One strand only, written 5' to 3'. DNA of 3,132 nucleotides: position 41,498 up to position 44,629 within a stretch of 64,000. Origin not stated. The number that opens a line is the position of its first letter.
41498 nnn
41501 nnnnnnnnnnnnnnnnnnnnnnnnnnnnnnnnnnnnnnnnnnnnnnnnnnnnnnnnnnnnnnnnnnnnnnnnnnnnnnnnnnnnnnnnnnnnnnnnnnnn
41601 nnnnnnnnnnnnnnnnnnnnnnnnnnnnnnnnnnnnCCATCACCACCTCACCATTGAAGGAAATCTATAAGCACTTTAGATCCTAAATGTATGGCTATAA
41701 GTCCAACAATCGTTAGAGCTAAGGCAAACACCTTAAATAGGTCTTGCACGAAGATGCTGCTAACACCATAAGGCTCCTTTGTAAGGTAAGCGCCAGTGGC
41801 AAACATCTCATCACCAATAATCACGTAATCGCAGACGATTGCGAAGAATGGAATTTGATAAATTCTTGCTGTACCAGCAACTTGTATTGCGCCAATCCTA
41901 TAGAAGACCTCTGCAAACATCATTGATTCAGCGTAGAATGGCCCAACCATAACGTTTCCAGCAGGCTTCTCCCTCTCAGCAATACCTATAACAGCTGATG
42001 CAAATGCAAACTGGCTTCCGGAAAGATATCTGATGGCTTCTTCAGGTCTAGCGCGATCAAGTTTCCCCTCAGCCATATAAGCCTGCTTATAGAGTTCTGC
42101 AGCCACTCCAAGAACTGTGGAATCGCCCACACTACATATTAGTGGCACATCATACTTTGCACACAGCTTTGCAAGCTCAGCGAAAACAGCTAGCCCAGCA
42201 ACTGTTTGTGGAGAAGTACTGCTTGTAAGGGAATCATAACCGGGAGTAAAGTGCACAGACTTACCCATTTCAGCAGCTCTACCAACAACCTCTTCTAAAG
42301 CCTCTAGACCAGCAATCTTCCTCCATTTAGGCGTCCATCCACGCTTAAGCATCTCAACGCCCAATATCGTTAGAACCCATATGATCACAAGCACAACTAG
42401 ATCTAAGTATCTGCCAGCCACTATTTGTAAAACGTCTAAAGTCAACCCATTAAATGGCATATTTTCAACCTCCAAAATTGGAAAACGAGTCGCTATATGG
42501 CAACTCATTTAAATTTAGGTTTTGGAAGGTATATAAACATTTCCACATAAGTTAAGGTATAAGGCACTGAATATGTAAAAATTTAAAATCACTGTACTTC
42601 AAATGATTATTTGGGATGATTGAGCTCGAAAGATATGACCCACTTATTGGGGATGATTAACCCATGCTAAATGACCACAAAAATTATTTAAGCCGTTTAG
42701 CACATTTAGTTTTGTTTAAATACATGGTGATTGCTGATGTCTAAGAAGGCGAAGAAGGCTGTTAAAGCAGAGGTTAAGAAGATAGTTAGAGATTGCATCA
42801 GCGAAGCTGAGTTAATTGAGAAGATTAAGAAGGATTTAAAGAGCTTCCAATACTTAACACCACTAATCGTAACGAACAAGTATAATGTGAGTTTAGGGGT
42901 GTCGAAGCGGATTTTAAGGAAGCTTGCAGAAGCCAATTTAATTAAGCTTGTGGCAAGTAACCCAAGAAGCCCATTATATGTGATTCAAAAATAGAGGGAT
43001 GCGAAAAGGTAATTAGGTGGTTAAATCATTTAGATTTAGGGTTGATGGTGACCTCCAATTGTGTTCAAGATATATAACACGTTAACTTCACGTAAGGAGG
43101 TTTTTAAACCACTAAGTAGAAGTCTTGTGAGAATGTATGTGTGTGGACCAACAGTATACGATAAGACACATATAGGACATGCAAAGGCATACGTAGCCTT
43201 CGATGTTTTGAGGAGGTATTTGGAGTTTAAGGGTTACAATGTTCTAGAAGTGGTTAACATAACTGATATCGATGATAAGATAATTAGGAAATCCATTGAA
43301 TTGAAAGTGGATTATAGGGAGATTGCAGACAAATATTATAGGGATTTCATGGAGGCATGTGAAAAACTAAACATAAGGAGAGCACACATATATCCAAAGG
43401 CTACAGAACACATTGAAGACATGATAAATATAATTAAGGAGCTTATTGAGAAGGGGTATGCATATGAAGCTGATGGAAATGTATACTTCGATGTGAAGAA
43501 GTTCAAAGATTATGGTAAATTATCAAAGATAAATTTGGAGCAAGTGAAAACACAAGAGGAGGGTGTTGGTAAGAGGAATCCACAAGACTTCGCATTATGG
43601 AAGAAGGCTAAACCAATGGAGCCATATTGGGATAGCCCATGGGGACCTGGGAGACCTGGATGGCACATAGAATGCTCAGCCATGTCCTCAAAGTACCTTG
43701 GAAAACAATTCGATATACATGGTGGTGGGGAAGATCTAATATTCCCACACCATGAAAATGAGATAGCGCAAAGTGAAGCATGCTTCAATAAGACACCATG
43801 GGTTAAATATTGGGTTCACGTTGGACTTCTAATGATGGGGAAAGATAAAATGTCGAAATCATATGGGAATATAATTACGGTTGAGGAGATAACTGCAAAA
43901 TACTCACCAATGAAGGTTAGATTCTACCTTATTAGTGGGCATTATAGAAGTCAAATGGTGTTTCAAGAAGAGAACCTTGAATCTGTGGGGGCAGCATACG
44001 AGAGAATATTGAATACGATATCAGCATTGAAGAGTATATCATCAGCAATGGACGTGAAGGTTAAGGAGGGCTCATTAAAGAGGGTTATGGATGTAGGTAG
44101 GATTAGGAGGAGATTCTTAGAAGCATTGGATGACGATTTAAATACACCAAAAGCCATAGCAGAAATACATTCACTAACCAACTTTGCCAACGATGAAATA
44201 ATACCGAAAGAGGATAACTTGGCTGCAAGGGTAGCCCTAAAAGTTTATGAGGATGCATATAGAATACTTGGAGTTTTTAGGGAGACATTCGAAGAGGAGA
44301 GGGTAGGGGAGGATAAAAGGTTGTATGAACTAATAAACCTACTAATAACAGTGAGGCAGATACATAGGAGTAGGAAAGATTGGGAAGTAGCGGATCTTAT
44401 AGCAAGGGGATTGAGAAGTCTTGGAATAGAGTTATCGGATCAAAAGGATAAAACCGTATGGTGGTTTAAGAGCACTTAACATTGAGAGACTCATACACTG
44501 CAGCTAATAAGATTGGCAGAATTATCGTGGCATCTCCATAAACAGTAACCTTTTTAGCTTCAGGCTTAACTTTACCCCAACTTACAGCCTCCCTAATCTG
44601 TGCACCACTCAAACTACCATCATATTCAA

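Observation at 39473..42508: Four-gene, translationally coupled operon of uncharacterised membrane proteins built from two duplicated bitopic+polytopic modules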

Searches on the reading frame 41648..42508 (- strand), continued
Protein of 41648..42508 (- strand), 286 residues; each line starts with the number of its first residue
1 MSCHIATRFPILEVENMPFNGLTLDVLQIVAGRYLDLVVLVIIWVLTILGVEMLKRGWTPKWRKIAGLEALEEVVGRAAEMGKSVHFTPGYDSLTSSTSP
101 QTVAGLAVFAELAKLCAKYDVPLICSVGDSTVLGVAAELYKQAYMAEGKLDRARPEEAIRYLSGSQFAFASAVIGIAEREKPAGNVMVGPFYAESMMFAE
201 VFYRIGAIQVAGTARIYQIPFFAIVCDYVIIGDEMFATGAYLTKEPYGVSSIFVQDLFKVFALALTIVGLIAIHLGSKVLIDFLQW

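Call 38: search_protein_families(library=pfam, proteins=[L003:5285-5812:-, L003:9111-9527:+, L003:9544-9984:+, L003:10331-12166:+, L013:9740-10912:+, L012:4706-6340:+], max_evalue=0.1)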
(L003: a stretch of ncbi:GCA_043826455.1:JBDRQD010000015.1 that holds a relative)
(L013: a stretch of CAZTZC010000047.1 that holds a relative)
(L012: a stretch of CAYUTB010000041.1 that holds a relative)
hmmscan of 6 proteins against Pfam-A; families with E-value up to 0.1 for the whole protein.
L003:5285-5812:- (175 aa): 2 families
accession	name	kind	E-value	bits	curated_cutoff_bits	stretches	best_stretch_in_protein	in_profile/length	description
PF12670.12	DUF3792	-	3.9e-05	24.2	31.3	1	14-121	5-109/115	Protein of unknown function (DUF3792)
PF01864.22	CarS-like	-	0.023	15.1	22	1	78-134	58-114/175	CDP-archaeol synthase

L003:9111-9527:+ (138 aa): 3 families
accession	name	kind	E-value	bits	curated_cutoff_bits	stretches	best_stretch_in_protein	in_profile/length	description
PF02355.23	SecD_SecF_C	-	0.049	13.5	20.5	1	73-114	139-179/189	Protein export membrane protein SecD/SecF, C-terminal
PF06341.16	DUF1056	-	0.052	14.3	22.2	0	77-117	22-61/64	Protein of unknown function (DUF1056)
PF06305.16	LapA_dom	-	0.061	13.7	28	1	79-120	5-44/64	Lipopolysaccharide assembly protein A domain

L003:9544-9984:+ (146 aa): 0 families

L003:10331-12166:+ (611 aa): 2 families
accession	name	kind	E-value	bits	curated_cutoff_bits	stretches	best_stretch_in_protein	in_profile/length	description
PF13941.12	MutL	-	6.9e-117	391.4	27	1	14-486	1-450/450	MutL protein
PF01968.24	Hydantoinase_A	-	0.014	15.1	22.9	0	9-40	76-105/291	Hydantoinase/oxoprolinase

L013:9740-10912:+ (390 aa): 2 families
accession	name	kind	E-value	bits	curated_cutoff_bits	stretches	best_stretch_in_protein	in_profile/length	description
PF13375.12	RnfC_N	-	0.009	16.5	25.6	1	94-134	48-85/101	RnfC Barrel sandwich hybrid domain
PF00364.28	Biotin_lipoyl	-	0.028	14.7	22.1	0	91-143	20-70/73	Biotin-requiring enzyme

L012:4706-6340:+ (544 aa): 2 families
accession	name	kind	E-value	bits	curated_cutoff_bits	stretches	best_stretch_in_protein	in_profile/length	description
PF07969.17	Amidohydro_3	-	2.3e-23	83.9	29.7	2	428-523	378-470/472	Amidohydrolase family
PF01979.26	Amidohydro_1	-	7.5e-11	42.3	25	1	266-522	139-343/345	Amidohydrolase family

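Call 64: search_protein_families(library=ncbifam, proteins=[L013:9740-10912:+, L003:10331-12166:+, L003:9544-9984:+, L003:9111-9527:+, L003:5285-5812:-], max_evalue=0.1)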
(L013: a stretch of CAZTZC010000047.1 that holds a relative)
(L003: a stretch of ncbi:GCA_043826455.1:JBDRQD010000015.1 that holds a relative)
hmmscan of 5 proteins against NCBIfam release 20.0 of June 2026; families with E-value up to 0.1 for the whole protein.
L013:9740-10912:+ (390 aa): 1 family
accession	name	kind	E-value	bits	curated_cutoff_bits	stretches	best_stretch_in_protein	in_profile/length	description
NF045680.1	DiMtlExpIhpB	equivalog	0.011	14.8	450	0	88-126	110-148/326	divalent metal ion exporter adaptor subunit IhpB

L003:10331-12166:+ (611 aa): 3 families
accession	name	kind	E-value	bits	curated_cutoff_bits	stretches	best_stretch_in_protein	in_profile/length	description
NF040744.1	ornith_Or-4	equivalog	1e-64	218.8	600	1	14-484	3-445/448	GlmL-related ornithine degradation protein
NF040745.1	accessory_GlmL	equivalog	8.9e-64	216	475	1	15-484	2-455/459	methylaspartate mutase accessory protein GlmL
TIGR01319.1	glmL_fam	subfamily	2e-41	142.3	204.05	1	97-436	65-398/456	GlmL family protein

L003:9544-9984:+ (146 aa): 0 families

L003:9111-9527:+ (138 aa): 0 families

L003:5285-5812:- (175 aa): 1 family
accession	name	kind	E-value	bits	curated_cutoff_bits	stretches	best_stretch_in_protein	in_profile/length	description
TIGR04086.1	TIGR04086_membr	hypoth_equivalog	3.5e-06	27.1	30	1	14-121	3-106/115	TIGR04086 family membrane protein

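Call 71: find_homologous_proteins(query=L013:9800-10909:+)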
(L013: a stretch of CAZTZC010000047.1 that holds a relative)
Query L013:9800-10909:+ (370 aa): 7999 proteins with E <= 0.001 among 8000 candidates; the best 120 are listed.
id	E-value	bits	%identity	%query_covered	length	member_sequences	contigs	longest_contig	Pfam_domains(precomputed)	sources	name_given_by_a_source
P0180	2.5e-230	782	100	100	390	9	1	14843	-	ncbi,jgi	-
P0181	4.0e-214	729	92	100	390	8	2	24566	-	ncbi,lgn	-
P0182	3.8e-213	725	91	99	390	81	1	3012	-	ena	-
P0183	6.8e-212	721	91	100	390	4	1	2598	-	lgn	-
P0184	5.6e-211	718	91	100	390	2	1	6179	-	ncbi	-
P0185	2.9e-210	716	91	100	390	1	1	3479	-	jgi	-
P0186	1.1e-209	714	89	100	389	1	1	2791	-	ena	-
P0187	2.4e-209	713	90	99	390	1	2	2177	-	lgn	-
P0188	1.0e-208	711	90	100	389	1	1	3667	-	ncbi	-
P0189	3.0e-208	709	89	99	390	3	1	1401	-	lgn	-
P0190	6.3e-207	705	89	99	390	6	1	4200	-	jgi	-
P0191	2.1e-206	703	89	99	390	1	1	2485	-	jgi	jgi:hypothetical protein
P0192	2.8e-205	699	88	99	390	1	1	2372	-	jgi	jgi:hypothetical protein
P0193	1.1e-204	697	88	100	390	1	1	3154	-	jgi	jgi:hypothetical protein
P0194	4.5e-204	695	88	100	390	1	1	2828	-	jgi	jgi:hypothetical protein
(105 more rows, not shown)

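Call 75: search_protein_families(library=padloc, proteins=[window:41648-42460:-, L013:9740-10912:+, L003:10331-12166:+], max_evalue=0.1)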
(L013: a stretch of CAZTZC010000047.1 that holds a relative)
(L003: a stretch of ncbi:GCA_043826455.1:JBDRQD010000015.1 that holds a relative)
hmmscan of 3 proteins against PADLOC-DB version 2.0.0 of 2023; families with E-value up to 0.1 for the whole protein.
window:41648-42460:- (270 aa): 0 families

L013:9740-10912:+ (390 aa): 0 families

L003:10331-12166:+ (611 aa): 0 families

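Call 82: search_protein_families(library=pfam, proteins=[L058:5543-6919:+, L058:9967-11133:+, L058:2098-2472:-, L058:383-1744:+, L033:3250-3678:-, L033:1579-2727:+, L033:522-1568:+, L033:6879-7202:+, L033:10276-10731:+], max_evalue=0.01)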
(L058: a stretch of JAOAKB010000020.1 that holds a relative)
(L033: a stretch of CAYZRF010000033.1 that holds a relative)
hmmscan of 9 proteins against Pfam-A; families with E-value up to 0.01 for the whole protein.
L058:5543-6919:+ (458 aa): 2 families
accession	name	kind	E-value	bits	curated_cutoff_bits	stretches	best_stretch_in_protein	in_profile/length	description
PF01546.33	Peptidase_M20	-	9.3e-21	75.1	24.6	1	90-454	6-206/206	Peptidase family M20/M25/M40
PF07687.19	M20_dimer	-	8.1e-11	42.3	21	1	198-357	2-104/107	Peptidase dimerisation domain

L058:9967-11133:+ (388 aa): 2 families
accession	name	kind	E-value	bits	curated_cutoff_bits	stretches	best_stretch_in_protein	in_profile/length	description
PF00557.29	Peptidase_M24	-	6.8e-53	180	23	1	155-367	1-207/208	Metallopeptidase family M24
PF01321.24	Creatinase_N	-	7.4e-21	75.5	22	1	5-148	1-128/128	Creatinase/Prolidase N-terminal domain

L058:2098-2472:- (124 aa): 1 family
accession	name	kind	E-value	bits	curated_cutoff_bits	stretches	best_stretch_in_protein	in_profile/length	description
PF07690.21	MFS_1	-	0.0085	15.5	33.4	1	19-106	213-299/347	Major Facilitator Superfamily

L058:383-1744:+ (453 aa): 6 families
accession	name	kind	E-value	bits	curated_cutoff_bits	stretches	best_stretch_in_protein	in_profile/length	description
PF03008.20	DUF234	-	2.6e-25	89.2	22.5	1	307-405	1-99/100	Archaea bacterial proteins of unknown function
PF01637.24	ATPase_2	-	3.5e-23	83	33.2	1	5-202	1-225/225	ATPase domain predominantly from Archaea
PF13173.12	AAA_14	-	1.9e-11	44.5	27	1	25-173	3-128/129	AAA domain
PF13401.12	AAA_22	-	3e-06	28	27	1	23-138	4-122/130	AAA domain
PF13191.12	AAA_16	-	5.6e-05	24.1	32.6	1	4-60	1-60/167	AAA ATPase domain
PF00385.30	Chromo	-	0.0032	17.8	25.1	0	379-403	7-31/53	Chromo (CHRromatin Organisation MOdifier) domain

L033:3250-3678:- (142 aa): 2 families
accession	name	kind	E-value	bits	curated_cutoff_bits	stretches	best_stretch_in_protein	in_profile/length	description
PF07690.21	MFS_1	-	0.0008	18.9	33.4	1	8-135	199-314/347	Major Facilitator Superfamily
PF12670.12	DUF3792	-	0.0026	18.4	31.3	1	18-131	6-113/115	Protein of unknown function (DUF3792)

L033:1579-2727:+ (382 aa): 2 families
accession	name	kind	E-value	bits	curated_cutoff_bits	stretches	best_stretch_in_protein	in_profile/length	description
PF00291.31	PALP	-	2.7e-75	253.9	35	1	74-375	1-295/295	Pyridoxal-phosphate dependent enzyme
PF13248.11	Zn_ribbon_3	-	0.0055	16.6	27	0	7-31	2-24/26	zinc-ribbon domain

L033:522-1568:+ (348 aa): 2 families
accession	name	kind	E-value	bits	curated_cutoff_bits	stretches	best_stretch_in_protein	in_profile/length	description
PF01244.27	Peptidase_M19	-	3.5e-115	385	26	1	21-344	2-318/319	Membrane dipeptidase (Peptidase family M19)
PF04909.20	Amidohydro_2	-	0.0014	18.9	26.4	1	190-343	128-287/289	Amidohydrolase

L033:6879-7202:+ (107 aa): 0 families

L033:10276-10731:+ (151 aa): 1 family
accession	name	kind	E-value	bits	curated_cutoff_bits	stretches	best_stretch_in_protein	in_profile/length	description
PF07698.17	7TM-7TMR_HD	-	0.0048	17.3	29.4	1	19-126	76-170/190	7TM receptor with intracellular HD hydrolase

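Call 87: search_protein_families(library=pfam, alignment_id=A7, max_evalue=0.00001)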
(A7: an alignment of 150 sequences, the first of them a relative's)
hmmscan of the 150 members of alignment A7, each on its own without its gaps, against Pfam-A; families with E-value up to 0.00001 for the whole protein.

A. member 1, L036:2529-2972:- (148 aa): 0 families

B. families by the number of members that match (of 150 scanned): 176 families (the first 25 are shown)
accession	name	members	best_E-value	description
PF07690.21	MFS_1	4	1.3e-44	Major Facilitator Superfamily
PF13941.12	MutL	3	2.5e-117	MutL protein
PF00202.27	Aminotran_3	3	2.8e-106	Aminotransferase class-III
PF07364.17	DUF1485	3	1e-96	Metallopeptidase family M81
PF07171.17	MlrC_C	3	2e-56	MlrC C-terminus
PF01546.33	Peptidase_M20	3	3.2e-45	Peptidase family M20/M25/M40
PF07687.19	M20_dimer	3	1.1e-19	Peptidase dimerisation domain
PF05598.16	DUF772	3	4.3e-19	Transposase domain (DUF772)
PF09334.17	tRNA-synt_1g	2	8.1e-146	tRNA synthetases class I (M)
PF01406.26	tRNA-synt_1e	2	1.9e-133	tRNA synthetases class I (C) catalytic domain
PF10120.14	ThiN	2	6.3e-65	Thiamine-phosphate synthase ThiN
PF07302.16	AroM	2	5.5e-64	AroM protein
PF00557.29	Peptidase_M24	2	6.8e-53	Metallopeptidase family M24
PF01979.26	Amidohydro_1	2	2e-52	Amidohydrolase family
PF01266.30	DAO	2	2.5e-40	FAD dependent oxidoreductase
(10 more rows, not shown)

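Call 106: search_protein_representatives(alignment_id=A1)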
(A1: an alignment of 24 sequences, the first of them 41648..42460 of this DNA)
Query: 24 sequences, 260 profile positions. Proteins with E-value up to 0.001 (for the whole library): 2344; up to 1e-10: 1775; up to 1e-30: 998. The best 150 are listed.
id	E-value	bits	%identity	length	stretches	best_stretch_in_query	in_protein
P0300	9.0e-91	320.0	-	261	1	2-259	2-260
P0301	1.4e-86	306.4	-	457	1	3-258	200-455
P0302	3.6e-86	305.0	-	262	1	4-258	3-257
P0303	1.0e-80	287.1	-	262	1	2-259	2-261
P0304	5.5e-80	284.7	-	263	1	4-259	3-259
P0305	5.7e-79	281.4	-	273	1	6-249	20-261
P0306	8.1e-79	280.9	-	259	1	1-259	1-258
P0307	1.6e-78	279.9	-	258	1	11-260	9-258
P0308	5.0e-78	278.3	-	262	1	3-258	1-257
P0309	8.0e-78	277.6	-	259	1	3-260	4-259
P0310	8.8e-78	277.5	-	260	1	4-258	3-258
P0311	9.6e-78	277.3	-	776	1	7-245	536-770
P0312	2.5e-77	276.0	-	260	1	12-260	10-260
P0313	1.2e-76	273.8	-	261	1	12-259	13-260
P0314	1.8e-76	273.2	-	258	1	4-259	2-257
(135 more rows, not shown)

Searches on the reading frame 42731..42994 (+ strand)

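Call 103: search_protein_families(library=pfam, proteins=[window:42731-42994:+], max_evalue=0.00001)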
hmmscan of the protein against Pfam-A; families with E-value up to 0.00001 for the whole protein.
window:42731-42994:+ (87 aa): 1 family
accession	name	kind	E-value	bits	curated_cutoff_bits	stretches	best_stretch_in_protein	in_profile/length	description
PF03297.21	Ribosomal_S25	-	9.7e-14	51.9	28.8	1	5-83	19-98/101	S25 ribosomal protein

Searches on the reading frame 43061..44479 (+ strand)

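Call 103: search_protein_families(library=pfam, proteins=[window:43061-44479:+], max_evalue=0.00001)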
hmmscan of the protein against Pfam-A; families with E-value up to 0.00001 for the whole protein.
window:43061-44479:+ (472 aa): 5 families
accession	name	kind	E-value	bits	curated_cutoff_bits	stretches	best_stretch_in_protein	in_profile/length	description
PF01406.26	tRNA-synt_1e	-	1.2e-126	422.6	27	1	15-309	2-299/301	tRNA synthetases class I (C) catalytic domain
PF09334.17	tRNA-synt_1g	-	1.4e-14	54.1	20.1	1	33-147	11-126/391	tRNA synthetases class I (M)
PF00133.28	tRNA-synt_1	-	1.8e-09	37.3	22.7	0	218-299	330-411/414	tRNA synthetases class I (I, L, M and V)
PF09190.17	DALR_2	-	7.1e-09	36.5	22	1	351-406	1-56/57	DALR domain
PF01921.24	tRNA-synt_1f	-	8.6e-06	25.3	27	0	257-321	276-340/360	tRNA synthetases class I (K)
